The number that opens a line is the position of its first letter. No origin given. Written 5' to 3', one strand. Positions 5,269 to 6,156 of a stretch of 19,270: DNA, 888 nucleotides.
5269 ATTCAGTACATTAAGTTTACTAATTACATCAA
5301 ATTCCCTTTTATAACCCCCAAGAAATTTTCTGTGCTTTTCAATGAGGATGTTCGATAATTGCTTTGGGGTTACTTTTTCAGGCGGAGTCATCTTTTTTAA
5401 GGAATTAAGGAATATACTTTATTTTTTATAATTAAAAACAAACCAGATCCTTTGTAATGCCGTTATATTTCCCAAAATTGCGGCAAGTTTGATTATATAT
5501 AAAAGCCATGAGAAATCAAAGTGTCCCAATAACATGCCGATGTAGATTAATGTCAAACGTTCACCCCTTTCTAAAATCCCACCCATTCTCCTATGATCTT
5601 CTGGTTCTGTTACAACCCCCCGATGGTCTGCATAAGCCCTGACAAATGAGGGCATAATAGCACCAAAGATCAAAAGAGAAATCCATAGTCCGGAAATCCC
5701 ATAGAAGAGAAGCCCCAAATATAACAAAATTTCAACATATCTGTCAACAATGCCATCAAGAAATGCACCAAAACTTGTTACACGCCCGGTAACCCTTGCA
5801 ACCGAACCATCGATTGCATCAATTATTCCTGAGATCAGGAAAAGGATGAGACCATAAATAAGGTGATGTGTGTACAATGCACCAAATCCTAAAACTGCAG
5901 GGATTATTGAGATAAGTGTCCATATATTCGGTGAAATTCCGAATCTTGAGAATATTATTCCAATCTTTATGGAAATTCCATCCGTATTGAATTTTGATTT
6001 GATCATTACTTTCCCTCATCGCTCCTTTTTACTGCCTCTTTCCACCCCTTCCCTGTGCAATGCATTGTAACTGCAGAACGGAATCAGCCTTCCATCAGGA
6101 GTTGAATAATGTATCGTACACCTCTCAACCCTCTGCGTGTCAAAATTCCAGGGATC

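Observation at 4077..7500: Tes/GDGT-MAS-like radical SAM gene in an apparent operon with a CDP-alcohol phosphatidyltransferase and two coiled-coil proteins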

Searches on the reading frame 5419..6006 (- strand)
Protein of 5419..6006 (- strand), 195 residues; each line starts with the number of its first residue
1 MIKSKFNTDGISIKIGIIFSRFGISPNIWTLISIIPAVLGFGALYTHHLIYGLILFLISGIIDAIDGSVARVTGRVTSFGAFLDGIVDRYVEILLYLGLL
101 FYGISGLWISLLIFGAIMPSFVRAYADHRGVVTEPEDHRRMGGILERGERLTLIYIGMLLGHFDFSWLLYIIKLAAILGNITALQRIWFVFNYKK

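Call 4: search_protein_families(library=pfam, proteins=[window:5419-6006:-], max_evalue=0.01)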
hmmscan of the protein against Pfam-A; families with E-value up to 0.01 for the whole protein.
window:5419-6006:- (195 aa): 1 family
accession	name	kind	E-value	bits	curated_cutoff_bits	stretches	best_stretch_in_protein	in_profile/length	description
PF01066.26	CDP-OH_P_transf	-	2.2e-17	64.3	22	1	25-173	3-146/152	CDP-alcohol phosphatidyltransferase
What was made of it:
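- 5419..6006 (-): CDP-alcohol phosphatidyltransferase, probably archaetidylinositol-phosphate synthase (195 aa, membrane protein). Pfam PF01066 scores 64 bits (call 4).
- Checked: (2) 5419-6006, 195 aa. Pfam finds CDP-OH_P_transf (64 bits, call 4).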

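Call 5: search_protein_families(library=ncbifam, proteins=[window:5419-6006:-], max_evalue=0.01)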
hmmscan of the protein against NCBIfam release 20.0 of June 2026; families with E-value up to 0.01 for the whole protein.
window:5419-6006:- (195 aa): 11 families
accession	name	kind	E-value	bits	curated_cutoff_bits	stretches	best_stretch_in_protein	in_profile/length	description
NF040950.1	archin_ph_syn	equivalog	1.2e-38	132.9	180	1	10-191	10-188/191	archaetidylinositol phosphate synthase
NF045883.1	PIPSynth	equivalog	7.9e-22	77.9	170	1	15-192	14-194/197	phosphatidylinositol phosphate synthase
NF052561.1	PIPSynBT1523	equivalog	3e-15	56.6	350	1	48-160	59-170/232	hypothetical protein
NF041135.1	IPPtranDIPPsyn_Thcocales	equivalog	3.3e-15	56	580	1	11-190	238-416/419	bifunctional L-myo-inositol-1-phosphate cytidylyltransferase/CDP-L-myo-inositol myo-inositolphosphotransferase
TIGR00560.1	pgsA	equivalog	1.2e-07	32.4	109.1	1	45-130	29-115/183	CDP-diacylglycerol--glycerol-3-phosphate 3-phosphatidyltransferase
NF053678.1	ClpnSynClsA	equivalog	1.3e-07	31.9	240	1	41-114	22-95/180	cardiolipin synthase ClsA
NF008090.0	PRK10832.1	equivalog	1.2e-05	25.5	304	1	36-111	18-93/182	CDP-diacylglycerol--glycerol-3-phosphate 3-phosphatidyltransferase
TIGR00473.1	pssA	equivalog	1.2e-05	25.5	107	1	43-88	14-59/153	CDP-diacylglycerol--serine O-phosphatidyltransferase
NF038087.1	arch_ser_synth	exception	7.2e-05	22.5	240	1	30-88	8-71/216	archaetidylserine synthase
NF045886.1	PhCholSynLeg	equivalog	0.0002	21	440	1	30-91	23-87/250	phosphatidylcholine synthase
NF038086.1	anchor_synt_A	exception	0.00073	19.4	200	1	33-88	14-70/222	protein sorting system archaetidylserine synthase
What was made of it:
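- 5419..6006 (-): The best NCBIfam match is AIPS NF040950 at 132.9 bits, below the 180 cutoff (call 5).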

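Call 21: find_homologous_proteins(query=window:5419-6006:-, max_evalue=0.00001)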
Query window:5419-6006:- (195 aa): 707 proteins with E <= 0.00001 among 1164 candidates; the best 120 are listed.
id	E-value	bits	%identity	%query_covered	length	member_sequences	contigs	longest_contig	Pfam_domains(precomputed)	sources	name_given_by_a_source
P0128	8.9e-120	416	100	100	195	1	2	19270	PF01066.27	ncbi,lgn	-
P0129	4.6e-102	358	85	100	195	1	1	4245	PF01066.27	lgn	-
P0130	1.2e-101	357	83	100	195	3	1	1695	PF01066.27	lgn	-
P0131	4.8e-81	289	69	100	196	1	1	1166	PF01066.27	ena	-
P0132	1.1e-80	288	69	100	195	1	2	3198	PF01066.27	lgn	-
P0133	1.3e-78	282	65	100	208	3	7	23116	PF01066.27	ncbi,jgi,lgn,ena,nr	ncbi:MAG TPA: CDP-alcohol phosphatidyltransferase family protein [Candidatus Altiarchaeales archaeon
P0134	4.5e-78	280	67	100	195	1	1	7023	PF01066.27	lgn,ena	-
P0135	5.2e-78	280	64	100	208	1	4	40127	PF01066.27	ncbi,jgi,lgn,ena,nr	ncbi:MAG: CDP-alcohol phosphatidyltransferase [Candidatus Altiarchaeales archaeon ex4484_43]|nr:MAG:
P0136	2.3e-77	277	64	100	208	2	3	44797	PF01066.27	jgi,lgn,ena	-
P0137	3.0e-77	277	64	100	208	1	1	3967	PF01066.27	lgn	-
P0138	1.4e-76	275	63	100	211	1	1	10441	PF01066.27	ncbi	-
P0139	3.0e-76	274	65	98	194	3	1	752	PF01066.27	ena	-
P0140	3.3e-76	274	63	100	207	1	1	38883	PF01066.27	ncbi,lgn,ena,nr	ncbi:MAG: CDP-alcohol phosphatidyltransferase family protein [Candidatus Omnitrophica bacterium]|nr:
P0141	5.4e-76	273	63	100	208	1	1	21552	PF01066.27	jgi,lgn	jgi:phosphatidylglycerophosphate synthase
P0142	2.2e-75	271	66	99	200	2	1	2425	PF01066.27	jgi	-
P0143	5.2e-75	270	63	100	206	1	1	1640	PF01066.27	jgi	-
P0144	7.4e-75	269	63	100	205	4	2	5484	PF01066.27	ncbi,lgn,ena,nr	ncbi:MAG: CDP-alcohol phosphatidyltransferase family protein [Candidatus Altiarchaeales archaeon]|nr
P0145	8.0e-75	269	63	100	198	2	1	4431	PF01066.27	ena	-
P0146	1.0e-74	269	64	100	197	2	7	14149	PF01066.27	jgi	-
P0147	2.3e-74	268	62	99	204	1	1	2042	PF01066.27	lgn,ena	-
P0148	5.9e-74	266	66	97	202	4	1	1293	PF01066.27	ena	-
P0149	8.9e-74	266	62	99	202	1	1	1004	PF01066.27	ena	-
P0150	1.6e-73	265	62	97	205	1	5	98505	PF01066.27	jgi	-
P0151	1.7e-73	265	61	99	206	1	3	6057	PF01066.27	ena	-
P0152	2.0e-73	265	64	100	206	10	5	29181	PF01066.27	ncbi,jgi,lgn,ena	-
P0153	6.8e-73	263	61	100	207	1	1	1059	PF01066.27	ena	-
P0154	9.2e-73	262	61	100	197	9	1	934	PF01066.27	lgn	-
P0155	1.3e-72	262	60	99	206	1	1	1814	PF01066.27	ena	-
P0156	1.4e-72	262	60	99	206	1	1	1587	PF01066.27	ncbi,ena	-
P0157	1.8e-72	262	62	99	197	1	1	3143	PF01066.27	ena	-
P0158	1.9e-72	261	64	100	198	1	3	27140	PF01066.27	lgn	-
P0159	1.6e-71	258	59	100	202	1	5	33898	PF01066.27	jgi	jgi:phosphatidylglycerophosphate synthase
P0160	1.9e-71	258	60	99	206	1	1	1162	PF01066.27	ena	-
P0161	2.4e-71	258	59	100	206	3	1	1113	PF01066.27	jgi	-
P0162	3.9e-71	257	64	99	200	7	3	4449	PF01066.27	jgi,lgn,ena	-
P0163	5.8e-71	257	62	100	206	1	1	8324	PF01066.27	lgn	-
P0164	7.1e-71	256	60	99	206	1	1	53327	PF01066.27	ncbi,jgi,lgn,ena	-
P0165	8.3e-71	256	62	100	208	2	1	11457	PF01066.27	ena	-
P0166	1.0e-70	256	63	100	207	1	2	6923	PF01066.27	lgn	-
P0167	1.0e-70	256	62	100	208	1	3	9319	PF01066.27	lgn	-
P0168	1.3e-70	255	60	100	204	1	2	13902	PF01066.27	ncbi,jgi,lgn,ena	-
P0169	1.5e-70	255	60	100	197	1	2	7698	PF01066.27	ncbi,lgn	-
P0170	1.6e-70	255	59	100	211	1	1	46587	PF01066.27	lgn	-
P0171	2.1e-70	255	60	100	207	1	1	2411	PF01066.27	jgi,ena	-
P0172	2.1e-70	255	58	100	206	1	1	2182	PF01066.27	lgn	-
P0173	2.1e-70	255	58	99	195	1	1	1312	PF01066.27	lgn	-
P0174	2.5e-70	254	60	100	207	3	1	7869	PF01066.27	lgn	-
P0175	3.8e-70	254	59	97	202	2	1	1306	PF01066.27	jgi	-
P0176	6.6e-70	253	57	100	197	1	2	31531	PF01066.27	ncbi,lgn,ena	-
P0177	7.2e-70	253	59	100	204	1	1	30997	PF01066.27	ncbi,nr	ncbi:MAG: CDP-alcohol phosphatidyltransferase family protein [Candidatus Altiarchaeota archaeon]|nr:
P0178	8.1e-70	253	60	100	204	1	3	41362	PF01066.27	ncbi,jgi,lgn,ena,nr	ncbi:MAG: CDP-alcohol phosphatidyltransferase [Candidatus Altiarchaeales archaeon ex4484_2]|nr:MAG: 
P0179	1.8e-69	252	59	99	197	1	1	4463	PF01066.27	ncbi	-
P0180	7.1e-69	250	63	99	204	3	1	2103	PF01066.27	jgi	jgi:phosphatidylglycerophosphate synthase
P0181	7.2e-69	250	60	100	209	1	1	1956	PF01066.27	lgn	-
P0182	1.2e-68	249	64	100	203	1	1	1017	PF01066.27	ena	-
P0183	1.6e-68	249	57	100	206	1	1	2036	PF01066.27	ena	-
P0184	1.8e-68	248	59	100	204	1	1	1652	PF01066.27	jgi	jgi:archaetidylinositol phosphate synthase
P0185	2.0e-68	248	59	99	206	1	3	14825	PF01066.27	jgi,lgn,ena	-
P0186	2.5e-68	248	59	100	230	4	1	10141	PF01066.27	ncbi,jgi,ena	-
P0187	2.6e-68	248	59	100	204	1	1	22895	PF01066.27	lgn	-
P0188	2.7e-68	248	59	99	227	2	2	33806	PF01066.27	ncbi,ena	-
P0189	1.2e-67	246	59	100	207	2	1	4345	PF01066.27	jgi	jgi:phosphatidylglycerophosphate synthase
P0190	1.6e-67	245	59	99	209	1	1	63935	PF01066.27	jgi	jgi:phosphatidylglycerophosphate synthase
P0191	1.7e-67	245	58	100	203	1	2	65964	PF01066.27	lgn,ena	-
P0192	2.0e-67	245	61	97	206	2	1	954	PF01066.27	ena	-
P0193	2.0e-67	245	60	98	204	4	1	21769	PF01066.27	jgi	-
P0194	2.1e-67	245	57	100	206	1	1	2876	PF01066.27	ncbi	-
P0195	2.7e-67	245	58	100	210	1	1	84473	PF01066.27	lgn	-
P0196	3.2e-67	244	60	100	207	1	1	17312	PF01066.27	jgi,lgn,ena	-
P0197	7.8e-67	243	59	100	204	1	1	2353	PF01066.27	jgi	-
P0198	8.0e-67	243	58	100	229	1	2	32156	PF01066.27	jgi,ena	-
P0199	8.7e-67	243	57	98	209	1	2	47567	PF01066.27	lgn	-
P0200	8.9e-67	243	57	100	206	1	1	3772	PF01066.27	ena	-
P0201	9.5e-67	243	59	100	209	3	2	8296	PF01066.27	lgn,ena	-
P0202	1.1e-66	243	55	100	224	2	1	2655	PF01066.27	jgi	-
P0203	1.1e-66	243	60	99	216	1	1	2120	PF01066.27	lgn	-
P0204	1.7e-66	242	58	94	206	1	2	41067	PF01066.27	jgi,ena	-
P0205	1.8e-66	242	58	99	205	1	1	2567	PF01066.27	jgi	-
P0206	2.5e-66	241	58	100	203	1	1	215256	PF01066.27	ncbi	ncbi:MAG: CDP-alcohol phosphatidyltransferase family protein [Candidatus Altiarchaeota archaeon]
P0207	2.5e-66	241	55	100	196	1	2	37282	PF01066.27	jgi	jgi:phosphatidylglycerophosphate synthase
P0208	2.7e-66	241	56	100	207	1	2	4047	PF01066.27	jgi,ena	-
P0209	3.0e-66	241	56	99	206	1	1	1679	PF01066.27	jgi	jgi:phosphatidylglycerophosphate synthase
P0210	3.3e-66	241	55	100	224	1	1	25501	PF01066.27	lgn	-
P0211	3.4e-66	241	55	100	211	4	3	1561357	PF01066.27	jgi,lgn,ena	jgi:phosphatidylglycerophosphate synthase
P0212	4.1e-66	241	60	97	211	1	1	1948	PF01066.27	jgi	jgi:phosphatidylglycerophosphate synthase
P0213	5.7e-66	240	56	100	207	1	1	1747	PF01066.27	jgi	jgi:archaetidylinositol phosphate synthase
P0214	6.2e-66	240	56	100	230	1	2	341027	PF01066.27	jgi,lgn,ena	-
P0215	7.1e-66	240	57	100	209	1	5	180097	PF01066.27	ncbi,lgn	-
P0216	7.8e-66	240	57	100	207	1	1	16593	PF01066.27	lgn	-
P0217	9.3e-66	240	56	100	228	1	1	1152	PF01066.27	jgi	jgi:archaetidylinositol phosphate synthase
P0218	1.2e-65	239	58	99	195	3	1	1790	PF01066.27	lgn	-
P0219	1.7e-65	239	57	100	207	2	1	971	PF01066.27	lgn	-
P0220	2.0e-65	239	55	100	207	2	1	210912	PF01066.27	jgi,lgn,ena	-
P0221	2.4e-65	238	59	100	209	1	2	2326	PF01066.27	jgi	-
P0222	2.6e-65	238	54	100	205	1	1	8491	PF01066.27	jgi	jgi:phosphatidylglycerophosphate synthase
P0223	3.7e-65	238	54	100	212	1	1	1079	PF01066.27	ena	-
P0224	5.5e-65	237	57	100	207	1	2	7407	PF01066.27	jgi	jgi:phosphatidylglycerophosphate synthase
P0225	5.8e-65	237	54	100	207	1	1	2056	PF01066.27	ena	-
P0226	6.0e-65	237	58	100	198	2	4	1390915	PF01066.27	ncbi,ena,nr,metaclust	ncbi:MAG: hypothetical protein MSIBF_07100 [Candidatus Altiarchaeales archaeon IMC4]|nr:MAG: hypothe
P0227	6.1e-65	237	56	100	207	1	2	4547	PF01066.27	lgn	-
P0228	7.6e-65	237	53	100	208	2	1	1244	PF01066.27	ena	-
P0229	8.5e-65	236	59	97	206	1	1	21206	PF01066.27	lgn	-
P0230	8.7e-65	236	58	97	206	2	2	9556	PF01066.27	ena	-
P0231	1.2e-64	236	55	100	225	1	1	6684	PF01066.27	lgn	-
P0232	1.4e-64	236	55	100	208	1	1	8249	PF01066.27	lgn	-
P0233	1.8e-64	235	56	95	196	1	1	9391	PF01066.27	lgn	-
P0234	2.4e-64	235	58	100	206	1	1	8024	PF01066.27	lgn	-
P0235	3.2e-64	235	56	100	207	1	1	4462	PF01066.27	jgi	jgi:phosphatidylglycerophosphate synthase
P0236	3.4e-64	234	57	97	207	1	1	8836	PF01066.27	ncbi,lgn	-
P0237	3.6e-64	234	58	100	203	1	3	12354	PF01066.27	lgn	-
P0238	5.2e-64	234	51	100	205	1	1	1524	PF01066.27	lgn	-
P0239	5.3e-64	234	56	98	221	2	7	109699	PF01066.27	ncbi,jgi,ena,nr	ncbi:MAG: CDP-alcohol phosphatidyltransferase family protein [Candidatus Altiarchaeales archaeon]|nr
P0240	6.9e-64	233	58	100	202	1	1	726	PF01066.27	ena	-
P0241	7.5e-64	233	57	97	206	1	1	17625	PF01066.27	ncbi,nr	ncbi:Archaetidylinositol phosphate synthase [uncultured archaeon]|nr:Archaetidylinositol phosphate s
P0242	1.4e-63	233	54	100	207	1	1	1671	PF01066.27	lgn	-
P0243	1.4e-63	232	58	97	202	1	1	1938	PF01066.27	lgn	-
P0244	1.6e-63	232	55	100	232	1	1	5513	PF01066.27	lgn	-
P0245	3.6e-63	231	57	100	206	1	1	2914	PF01066.27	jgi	-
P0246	3.9e-63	231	54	100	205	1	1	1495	PF01066.27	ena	-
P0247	7.8e-63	230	54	100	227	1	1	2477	PF01066.27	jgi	jgi:phosphatidylglycerophosphate synthase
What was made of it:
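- Tried and rejected: I considered and rejected horizontal acquisition of the transferase, because its closest homologues are all Altiarchaeota-type (call 21).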

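Call 23: find_encoding_contigs(protein=P0129, flank=8000, max_places=3)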
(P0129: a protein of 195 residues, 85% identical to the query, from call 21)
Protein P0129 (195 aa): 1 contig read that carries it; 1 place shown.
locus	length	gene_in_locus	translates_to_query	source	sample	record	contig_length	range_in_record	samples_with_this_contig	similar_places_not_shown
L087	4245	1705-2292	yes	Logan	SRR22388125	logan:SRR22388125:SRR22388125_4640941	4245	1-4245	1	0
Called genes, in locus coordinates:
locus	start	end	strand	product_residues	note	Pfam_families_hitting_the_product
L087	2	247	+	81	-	?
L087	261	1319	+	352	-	-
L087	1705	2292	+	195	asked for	PF01066:CDP-OH_P_transf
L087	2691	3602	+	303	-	PF23435:DUF7121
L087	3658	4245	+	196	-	?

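Call 25: find_encoding_contigs(protein=P0133, flank=8000, max_places=4)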
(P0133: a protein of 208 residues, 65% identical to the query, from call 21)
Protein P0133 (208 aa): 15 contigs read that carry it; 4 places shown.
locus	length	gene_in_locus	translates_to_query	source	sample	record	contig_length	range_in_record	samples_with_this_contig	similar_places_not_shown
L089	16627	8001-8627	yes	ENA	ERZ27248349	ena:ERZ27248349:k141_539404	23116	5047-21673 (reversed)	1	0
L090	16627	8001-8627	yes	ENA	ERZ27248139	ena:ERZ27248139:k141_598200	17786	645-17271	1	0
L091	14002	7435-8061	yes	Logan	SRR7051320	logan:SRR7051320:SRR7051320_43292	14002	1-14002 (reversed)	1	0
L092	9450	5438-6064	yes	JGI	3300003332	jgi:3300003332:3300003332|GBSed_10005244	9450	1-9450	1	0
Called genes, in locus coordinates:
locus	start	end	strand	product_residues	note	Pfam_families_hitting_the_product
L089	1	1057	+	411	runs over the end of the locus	PF02788:RuBisCO_large_N, PF00016:RuBisCO_large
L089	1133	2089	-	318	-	PF26466:DNA_primase_lrg_N (faint), PF04104:DNA_primase_lrg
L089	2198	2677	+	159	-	PF01025:GrpE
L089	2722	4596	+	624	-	PF00012:HSP70, PF06723:MreB_Mbl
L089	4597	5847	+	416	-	PF01555:N6_N4_Mtase, PF01170:UPF0020 (faint), PF02086:MethyltransfD12, PF08241:Methyltransf_11 (faint), PF13649:Methyltransf_25 (faint)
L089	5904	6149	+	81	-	PF04014:MazE_antitoxin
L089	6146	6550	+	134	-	PF01850:PIN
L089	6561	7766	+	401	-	PF00226:DnaJ, PF01556:DnaJ_C, PF15777:Anti-TRAP (faint), PF00684:DnaJ_CXXCXGXG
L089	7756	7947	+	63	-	-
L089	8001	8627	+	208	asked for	PF01066:CDP-OH_P_transf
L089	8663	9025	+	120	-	-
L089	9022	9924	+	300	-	-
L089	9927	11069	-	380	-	PF00004:AAA, PF25361:AAA_lid_RFC1, PF21960:RCF1-5-like_lid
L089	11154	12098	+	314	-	-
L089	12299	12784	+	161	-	-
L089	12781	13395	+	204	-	-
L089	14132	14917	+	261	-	-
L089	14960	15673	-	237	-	-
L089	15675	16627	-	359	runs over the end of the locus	PF04406:TP6A_N, PF20768:Topo_VI_alpha (weak), PF23947:DUF7281 (faint), PF21180:TOP6A-Spo11_Toprim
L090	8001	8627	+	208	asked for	PF01066:CDP-OH_P_transf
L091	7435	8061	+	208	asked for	PF01066:CDP-OH_P_transf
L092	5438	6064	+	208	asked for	PF01066:CDP-OH_P_transf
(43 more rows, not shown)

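Call 31: search_solved_structures(query=window:5419-6006:-, max_evalue=0.001, show_alignments=3)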
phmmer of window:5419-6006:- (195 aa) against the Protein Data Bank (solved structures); distinct sequences matched with E-value up to 0.001: 7.
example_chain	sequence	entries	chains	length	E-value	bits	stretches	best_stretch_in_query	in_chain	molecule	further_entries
6wm5_A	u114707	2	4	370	5.1e-11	46.1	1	13-168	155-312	AfCTD-Phosphatidylinositol-phosphate synthase (PIPS) fusion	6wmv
4mnd_A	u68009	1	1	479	1.2e-10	45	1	23-178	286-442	CTP L-myo-inositol-1-phosphate cytidylyltransferase/CDP-L-myo-inositol myo-inositolphospho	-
6h53_A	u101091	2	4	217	1.3e-10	44.8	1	19-191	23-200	CDP-diacylglycerol--inositol 3-phosphatidyltransferase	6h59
6h5a_A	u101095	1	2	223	1.4e-10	44.7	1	19-191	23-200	CDP-diacylglycerol--inositol 3-phosphatidyltransferase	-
4o6m_A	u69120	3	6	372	4.8e-09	39.7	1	11-193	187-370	AF2299, a CDP-alcohol phosphotransferase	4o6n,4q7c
5d92_D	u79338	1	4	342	2.7e-08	37.3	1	12-190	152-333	AF2299 protein,Phosphatidylinositol synthase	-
5d91_A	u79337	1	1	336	3.2e-08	37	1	11-190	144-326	AF2299 protein,Phosphatidylinositol synthase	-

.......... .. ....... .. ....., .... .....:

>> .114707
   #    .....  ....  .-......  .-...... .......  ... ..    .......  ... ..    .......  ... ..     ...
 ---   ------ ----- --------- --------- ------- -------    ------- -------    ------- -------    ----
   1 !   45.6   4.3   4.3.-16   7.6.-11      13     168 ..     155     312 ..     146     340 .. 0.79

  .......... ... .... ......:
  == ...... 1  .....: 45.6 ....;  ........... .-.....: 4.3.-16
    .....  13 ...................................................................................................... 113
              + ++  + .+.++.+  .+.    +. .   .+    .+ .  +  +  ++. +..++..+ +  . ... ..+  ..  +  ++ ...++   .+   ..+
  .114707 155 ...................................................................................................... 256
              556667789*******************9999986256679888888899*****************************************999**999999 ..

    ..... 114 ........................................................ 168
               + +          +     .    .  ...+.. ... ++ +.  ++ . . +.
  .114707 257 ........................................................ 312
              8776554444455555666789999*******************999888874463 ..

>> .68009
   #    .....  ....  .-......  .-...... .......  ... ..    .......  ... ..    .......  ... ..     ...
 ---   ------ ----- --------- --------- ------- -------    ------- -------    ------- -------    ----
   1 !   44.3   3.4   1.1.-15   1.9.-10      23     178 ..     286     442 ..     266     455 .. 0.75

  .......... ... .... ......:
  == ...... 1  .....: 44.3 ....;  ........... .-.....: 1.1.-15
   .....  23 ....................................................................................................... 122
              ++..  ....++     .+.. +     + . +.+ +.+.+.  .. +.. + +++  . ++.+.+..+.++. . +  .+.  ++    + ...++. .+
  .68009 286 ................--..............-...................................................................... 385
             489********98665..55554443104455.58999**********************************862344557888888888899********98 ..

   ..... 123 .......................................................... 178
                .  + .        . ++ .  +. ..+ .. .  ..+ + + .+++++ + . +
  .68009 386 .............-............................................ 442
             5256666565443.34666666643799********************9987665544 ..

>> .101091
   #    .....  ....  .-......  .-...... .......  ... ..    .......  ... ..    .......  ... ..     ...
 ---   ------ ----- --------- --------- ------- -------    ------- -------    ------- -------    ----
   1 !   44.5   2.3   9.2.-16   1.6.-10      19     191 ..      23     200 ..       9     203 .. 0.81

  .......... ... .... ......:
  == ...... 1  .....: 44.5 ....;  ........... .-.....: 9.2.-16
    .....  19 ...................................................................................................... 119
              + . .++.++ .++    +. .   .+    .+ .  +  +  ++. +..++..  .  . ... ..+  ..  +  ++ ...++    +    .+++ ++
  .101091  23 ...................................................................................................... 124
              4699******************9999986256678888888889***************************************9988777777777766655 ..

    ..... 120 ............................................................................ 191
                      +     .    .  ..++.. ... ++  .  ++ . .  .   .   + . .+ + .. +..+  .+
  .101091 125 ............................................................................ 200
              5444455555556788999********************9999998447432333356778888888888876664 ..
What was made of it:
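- On Archaetidylinositol-phosphate synthase (NF040950): R150 (in R147-G-E-R150) and R186 align to them (call 31).
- All PDB relatives are inositol-phosphate transferases (call 31).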
